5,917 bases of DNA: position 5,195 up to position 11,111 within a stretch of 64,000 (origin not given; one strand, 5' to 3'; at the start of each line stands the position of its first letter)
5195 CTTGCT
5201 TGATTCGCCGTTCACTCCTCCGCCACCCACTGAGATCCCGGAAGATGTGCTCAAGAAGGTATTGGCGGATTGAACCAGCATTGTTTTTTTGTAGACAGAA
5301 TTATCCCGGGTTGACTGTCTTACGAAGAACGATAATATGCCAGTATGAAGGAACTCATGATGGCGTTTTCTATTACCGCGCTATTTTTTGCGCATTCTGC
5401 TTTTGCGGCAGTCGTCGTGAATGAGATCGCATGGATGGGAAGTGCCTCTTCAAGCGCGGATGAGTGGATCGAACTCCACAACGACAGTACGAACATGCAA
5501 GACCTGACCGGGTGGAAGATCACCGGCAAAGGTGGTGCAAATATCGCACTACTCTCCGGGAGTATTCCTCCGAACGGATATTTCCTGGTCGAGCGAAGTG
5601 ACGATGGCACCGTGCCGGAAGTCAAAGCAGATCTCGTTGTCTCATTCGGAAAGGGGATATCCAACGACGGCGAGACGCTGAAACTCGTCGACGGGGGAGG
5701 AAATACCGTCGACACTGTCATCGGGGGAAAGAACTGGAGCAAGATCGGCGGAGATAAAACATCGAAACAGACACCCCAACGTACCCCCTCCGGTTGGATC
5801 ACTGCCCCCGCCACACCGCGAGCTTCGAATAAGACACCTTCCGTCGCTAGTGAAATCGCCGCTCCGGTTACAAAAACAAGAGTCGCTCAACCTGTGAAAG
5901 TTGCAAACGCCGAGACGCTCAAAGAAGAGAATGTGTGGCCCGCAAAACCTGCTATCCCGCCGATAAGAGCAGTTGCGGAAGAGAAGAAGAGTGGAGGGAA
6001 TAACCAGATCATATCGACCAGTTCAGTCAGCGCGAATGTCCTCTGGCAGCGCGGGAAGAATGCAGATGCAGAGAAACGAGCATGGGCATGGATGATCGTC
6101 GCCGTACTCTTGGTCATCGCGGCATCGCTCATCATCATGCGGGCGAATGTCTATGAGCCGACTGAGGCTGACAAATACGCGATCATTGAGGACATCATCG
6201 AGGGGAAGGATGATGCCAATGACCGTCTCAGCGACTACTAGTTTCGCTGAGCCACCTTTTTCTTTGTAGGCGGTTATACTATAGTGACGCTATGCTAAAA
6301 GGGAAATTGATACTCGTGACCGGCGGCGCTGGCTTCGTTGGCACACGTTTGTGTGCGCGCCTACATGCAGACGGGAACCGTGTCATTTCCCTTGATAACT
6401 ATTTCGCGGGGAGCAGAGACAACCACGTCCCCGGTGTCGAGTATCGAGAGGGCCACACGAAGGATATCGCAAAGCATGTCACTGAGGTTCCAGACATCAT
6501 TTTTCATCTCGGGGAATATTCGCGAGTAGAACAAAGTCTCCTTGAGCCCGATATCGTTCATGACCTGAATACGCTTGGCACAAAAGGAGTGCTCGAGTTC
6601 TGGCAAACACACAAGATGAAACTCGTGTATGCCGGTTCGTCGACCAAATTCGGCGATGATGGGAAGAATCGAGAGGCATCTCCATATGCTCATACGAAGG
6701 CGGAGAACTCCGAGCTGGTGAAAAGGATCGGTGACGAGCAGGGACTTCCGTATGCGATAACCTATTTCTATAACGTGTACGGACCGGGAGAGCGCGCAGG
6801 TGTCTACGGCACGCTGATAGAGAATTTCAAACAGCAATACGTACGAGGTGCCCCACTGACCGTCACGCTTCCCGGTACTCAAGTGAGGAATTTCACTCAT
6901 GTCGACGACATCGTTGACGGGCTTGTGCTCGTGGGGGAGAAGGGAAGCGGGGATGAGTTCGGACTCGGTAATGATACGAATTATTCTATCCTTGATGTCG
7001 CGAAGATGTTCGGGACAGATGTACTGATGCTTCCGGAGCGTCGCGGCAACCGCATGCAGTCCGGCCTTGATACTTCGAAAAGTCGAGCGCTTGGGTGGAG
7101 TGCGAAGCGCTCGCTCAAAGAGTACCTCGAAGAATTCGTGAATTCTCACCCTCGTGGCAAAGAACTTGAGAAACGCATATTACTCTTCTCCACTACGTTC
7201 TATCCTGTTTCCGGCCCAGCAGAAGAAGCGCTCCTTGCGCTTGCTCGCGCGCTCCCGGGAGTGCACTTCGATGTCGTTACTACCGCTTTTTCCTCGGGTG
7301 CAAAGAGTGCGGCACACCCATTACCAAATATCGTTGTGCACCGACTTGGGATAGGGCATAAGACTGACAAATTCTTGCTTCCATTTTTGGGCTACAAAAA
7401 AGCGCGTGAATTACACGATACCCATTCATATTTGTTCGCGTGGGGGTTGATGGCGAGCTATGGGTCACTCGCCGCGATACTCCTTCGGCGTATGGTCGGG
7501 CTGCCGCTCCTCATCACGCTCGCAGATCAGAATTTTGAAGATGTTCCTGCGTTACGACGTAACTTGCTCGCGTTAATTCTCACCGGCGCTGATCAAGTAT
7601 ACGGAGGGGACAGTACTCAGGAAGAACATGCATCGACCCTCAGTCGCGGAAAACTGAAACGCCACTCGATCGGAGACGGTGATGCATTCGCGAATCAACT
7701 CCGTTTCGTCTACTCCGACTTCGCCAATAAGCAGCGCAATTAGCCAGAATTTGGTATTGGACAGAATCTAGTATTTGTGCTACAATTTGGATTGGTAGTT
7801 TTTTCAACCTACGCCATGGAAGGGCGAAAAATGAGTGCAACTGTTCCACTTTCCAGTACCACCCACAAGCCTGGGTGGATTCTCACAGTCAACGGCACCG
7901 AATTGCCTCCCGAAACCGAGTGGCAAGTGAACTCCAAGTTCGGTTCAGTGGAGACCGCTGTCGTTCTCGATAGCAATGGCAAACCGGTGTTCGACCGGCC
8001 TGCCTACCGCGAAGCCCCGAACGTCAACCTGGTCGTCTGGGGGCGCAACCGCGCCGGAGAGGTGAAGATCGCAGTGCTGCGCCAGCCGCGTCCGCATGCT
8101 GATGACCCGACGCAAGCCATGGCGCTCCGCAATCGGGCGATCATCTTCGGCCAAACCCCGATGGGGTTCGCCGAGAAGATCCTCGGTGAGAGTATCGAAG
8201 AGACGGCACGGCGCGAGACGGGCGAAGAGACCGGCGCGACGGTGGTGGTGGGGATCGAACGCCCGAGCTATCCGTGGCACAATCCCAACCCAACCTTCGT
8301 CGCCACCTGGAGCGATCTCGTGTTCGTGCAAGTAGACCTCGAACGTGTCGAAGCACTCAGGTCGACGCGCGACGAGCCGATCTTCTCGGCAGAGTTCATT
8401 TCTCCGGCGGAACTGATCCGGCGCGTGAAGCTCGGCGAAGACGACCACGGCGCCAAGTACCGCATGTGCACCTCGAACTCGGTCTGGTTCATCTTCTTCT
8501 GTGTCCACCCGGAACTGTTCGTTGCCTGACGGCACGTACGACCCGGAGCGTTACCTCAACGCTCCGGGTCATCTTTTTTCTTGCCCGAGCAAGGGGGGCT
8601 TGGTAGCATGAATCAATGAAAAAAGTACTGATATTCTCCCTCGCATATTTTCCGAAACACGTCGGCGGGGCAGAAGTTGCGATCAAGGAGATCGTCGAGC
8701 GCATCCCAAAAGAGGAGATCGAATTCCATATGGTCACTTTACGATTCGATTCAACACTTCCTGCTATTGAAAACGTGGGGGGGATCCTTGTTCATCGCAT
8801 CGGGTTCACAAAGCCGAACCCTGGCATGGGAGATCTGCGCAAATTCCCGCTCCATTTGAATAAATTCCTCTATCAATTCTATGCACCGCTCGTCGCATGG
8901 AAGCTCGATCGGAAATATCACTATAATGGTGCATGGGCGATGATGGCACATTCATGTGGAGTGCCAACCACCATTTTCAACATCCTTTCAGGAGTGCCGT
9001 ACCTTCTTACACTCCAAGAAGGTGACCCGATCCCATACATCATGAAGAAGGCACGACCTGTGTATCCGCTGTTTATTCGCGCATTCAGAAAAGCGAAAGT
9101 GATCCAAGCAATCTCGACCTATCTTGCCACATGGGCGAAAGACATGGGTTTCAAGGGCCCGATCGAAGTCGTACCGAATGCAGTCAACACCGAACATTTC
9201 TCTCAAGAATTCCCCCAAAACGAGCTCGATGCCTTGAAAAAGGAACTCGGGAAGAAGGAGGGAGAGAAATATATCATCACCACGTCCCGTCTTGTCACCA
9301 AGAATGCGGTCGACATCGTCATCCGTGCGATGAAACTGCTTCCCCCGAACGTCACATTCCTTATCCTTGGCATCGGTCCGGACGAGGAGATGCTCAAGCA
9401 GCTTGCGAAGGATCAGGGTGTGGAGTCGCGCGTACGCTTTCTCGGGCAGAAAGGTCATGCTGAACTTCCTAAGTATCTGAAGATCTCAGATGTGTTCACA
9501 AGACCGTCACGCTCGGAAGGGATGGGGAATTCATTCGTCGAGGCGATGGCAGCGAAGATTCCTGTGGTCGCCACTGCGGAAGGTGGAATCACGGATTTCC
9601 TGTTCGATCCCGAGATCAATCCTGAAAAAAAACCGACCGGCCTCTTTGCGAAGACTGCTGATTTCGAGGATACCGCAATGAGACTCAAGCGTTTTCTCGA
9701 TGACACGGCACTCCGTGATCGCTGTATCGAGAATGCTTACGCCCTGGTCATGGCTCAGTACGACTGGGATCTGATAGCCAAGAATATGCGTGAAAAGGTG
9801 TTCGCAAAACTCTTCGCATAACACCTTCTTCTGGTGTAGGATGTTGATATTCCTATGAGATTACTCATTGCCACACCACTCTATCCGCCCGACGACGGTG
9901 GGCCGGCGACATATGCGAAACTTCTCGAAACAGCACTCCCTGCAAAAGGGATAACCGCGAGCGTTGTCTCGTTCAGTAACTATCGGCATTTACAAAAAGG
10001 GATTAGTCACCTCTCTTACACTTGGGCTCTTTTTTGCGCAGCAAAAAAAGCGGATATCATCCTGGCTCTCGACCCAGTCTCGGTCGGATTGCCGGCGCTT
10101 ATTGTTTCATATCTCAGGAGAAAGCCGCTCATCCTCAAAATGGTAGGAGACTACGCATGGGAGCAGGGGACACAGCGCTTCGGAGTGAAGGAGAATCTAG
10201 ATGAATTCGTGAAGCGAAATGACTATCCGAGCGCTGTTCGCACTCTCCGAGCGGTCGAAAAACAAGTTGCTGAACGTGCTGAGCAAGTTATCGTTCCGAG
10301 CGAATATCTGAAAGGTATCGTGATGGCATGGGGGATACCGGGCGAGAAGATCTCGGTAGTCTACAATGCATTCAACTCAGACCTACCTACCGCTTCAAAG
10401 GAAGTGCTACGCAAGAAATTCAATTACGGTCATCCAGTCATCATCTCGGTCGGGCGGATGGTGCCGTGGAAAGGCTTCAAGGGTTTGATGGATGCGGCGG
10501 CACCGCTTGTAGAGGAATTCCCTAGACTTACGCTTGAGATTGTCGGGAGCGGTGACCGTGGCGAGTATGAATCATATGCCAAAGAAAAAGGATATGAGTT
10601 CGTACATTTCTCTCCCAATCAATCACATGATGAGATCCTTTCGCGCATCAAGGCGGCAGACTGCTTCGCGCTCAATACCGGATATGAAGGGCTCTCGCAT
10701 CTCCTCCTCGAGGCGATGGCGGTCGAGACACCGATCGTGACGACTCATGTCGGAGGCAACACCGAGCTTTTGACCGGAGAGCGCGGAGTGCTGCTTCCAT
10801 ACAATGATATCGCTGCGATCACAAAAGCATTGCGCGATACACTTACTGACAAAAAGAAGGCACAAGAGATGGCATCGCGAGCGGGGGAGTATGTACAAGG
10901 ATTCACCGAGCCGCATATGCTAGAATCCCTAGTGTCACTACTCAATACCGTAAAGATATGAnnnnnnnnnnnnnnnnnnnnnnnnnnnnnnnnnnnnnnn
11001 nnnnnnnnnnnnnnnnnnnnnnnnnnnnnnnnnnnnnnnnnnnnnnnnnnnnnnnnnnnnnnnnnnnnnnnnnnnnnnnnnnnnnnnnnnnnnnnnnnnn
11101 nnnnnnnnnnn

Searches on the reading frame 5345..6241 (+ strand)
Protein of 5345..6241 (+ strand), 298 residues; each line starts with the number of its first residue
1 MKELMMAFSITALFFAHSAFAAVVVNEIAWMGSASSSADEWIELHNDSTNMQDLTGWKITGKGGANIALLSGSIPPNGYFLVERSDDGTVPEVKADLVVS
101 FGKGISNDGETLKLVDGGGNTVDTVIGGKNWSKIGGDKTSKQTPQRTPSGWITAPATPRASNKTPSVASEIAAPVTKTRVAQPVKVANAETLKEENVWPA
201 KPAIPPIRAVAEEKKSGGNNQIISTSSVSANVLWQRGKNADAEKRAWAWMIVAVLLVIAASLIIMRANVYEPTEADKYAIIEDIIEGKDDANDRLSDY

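Call 15: search_protein_families(library=pfam, proteins=[window:5345-6241:+], max_evalue=0.001)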
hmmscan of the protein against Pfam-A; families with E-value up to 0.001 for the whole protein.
window:5345-6241:+ (298 aa): 1 family
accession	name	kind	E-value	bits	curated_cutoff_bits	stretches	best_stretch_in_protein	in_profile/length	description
PF00932.25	LTD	-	4.1e-13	50.1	34.3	1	18-125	3-105/109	Lamin Tail Domain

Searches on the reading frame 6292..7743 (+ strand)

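Call 15: search_protein_families(library=pfam, proteins=[window:6292-7743:+], max_evalue=0.001)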
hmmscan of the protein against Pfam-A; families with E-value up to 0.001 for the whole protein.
window:6292-7743:+ (483 aa): 6 families
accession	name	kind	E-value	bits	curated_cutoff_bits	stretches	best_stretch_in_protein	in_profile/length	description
PF01370.27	Epimerase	-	1.4e-37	129.9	20.9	1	7-221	1-235/240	NAD dependent epimerase/dehydratase family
PF16363.11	GDP_Man_Dehyd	-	2e-25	90.4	27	1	8-247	1-269/332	GDP-mannose 4,6 dehydratase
PF04321.23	RmlD_sub_bind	-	1e-06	28.5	27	1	7-136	3-117/287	RmlD substrate binding domain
PF01073.25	3Beta_HSD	-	2.8e-06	27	22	1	8-122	1-122/280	3-beta hydroxysteroid dehydrogenase/isomerase family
PF02719.21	Polysacc_synt_2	-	2.1e-05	24.3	20.2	0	65-239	76-242/293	Polysaccharide biosynthesis protein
PF07993.18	NAD_binding_4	-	0.00063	19.4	20.1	0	60-153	82-172/258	Male sterility protein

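Call 29: search_protein_families(library=ncbifam, proteins=[window:6292-7743:+], max_evalue=0.00001)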
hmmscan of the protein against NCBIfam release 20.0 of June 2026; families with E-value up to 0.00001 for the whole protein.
window:6292-7743:+ (483 aa): 16 families
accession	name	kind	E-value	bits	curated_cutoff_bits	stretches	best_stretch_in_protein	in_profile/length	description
TIGR01181.1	dTDP_gluc_dehyt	equivalog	1.2e-21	77.1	365.1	1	7-283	2-308/321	dTDP-glucose 4,6-dehydratase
TIGR01179.1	galE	equivalog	8.6e-18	64.2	262.3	1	7-278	2-317/332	UDP-glucose 4-epimerase GalE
TIGR02197.1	heptose_epim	equivalog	2.6e-15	56.4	274.6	1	7-234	1-250/316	ADP-glyceromanno-heptose 6-epimerase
NF007582.0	PRK10217.1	equivalog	7.6e-11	41.7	698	1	6-239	3-265/355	dTDP-glucose 4,6-dehydratase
TIGR04180.1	EDH_00030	hypoth_equivalog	8.8e-11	41.4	475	1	7-240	1-252/297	NAD-dependent 4,6-dehydratase LegB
NF007490.0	PRK10084.1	subfamily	4.3e-10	39.1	649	0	126-239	161-272/361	dTDP-glucose 4,6-dehydratase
NF007956.0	PRK10675.1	subfamily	8.4e-10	38.3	394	0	7-125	3-133/338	UDP-glucose 4-epimerase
NF042422.1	oxyalk_red_OleD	equivalog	2.4e-08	33.8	580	1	7-134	3-133/329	2-alkyl-3-oxoalkanoate reductase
TIGR03466.1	HpnA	hypoth_equivalog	3.6e-08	32.7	367.65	1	7-129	3-126/327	hopanoid-associated sugar epimerase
NF041015.1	UDPsulfquin_syn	equivalog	6.8e-07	28.6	575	0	171-239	234-305/384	UDP-sulfoquinovose synthase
NF011728.1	PRK15181.1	equivalog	2.3e-06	26.9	760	0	3-212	14-246/348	Vi polysaccharide biosynthesis UDP-N-acetylglucosaminuronic acid C-4 epimerase TviC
NF047922.1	GDPFucSynFcl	equivalog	2.4e-06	27.2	500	0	131-282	133-297/308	GDP-L-fucose synthase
TIGR01214.1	rmlD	equivalog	2.4e-06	26.9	224.05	1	7-139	2-119/285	dTDP-4-dehydrorhamnose reductase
NF043036.1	ErythonDh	equivalog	2.9e-06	26.7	325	0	7-123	3-132/321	D-erythronate dehydrogenase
TIGR02622.1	CDP_4_6_dhtase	equivalog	5.8e-06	25.7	278.45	0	3-110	3-121/352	CDP-glucose 4,6-dehydratase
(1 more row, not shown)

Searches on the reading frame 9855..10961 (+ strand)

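Call 15: search_protein_families(library=pfam, proteins=[window:9855-10961:+], max_evalue=0.001)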
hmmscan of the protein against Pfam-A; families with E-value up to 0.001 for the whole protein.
window:9855-10961:+ (368 aa): 6 families
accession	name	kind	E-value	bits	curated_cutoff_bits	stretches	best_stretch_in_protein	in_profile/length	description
PF00534.26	Glycos_transf_1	-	9.8e-30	103.8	26.4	1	189-343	11-169/172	Glycosyl transferases group 1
PF13692.12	Glyco_trans_1_4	-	6.2e-24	85.3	27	1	194-332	2-142/142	Glycosyl transferases group 1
PF13579.12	Glyco_trans_4_4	-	1.3e-09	39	29.7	1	37-171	42-157/158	Glycosyl transferase 4-like domain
PF13439.12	Glyco_transf_4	-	3e-09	37.6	28.5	1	37-175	45-168/170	Glycosyltransferase Family 4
PF13524.12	Glyco_trans_1_2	-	5.4e-08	33.3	25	1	218-348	9-130/144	Glycosyl transferase-like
PF02350.25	Epimerase_2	-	0.00096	18.5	30.6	0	234-358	226-345/347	UDP-N-acetylglucosamine 2-epimerase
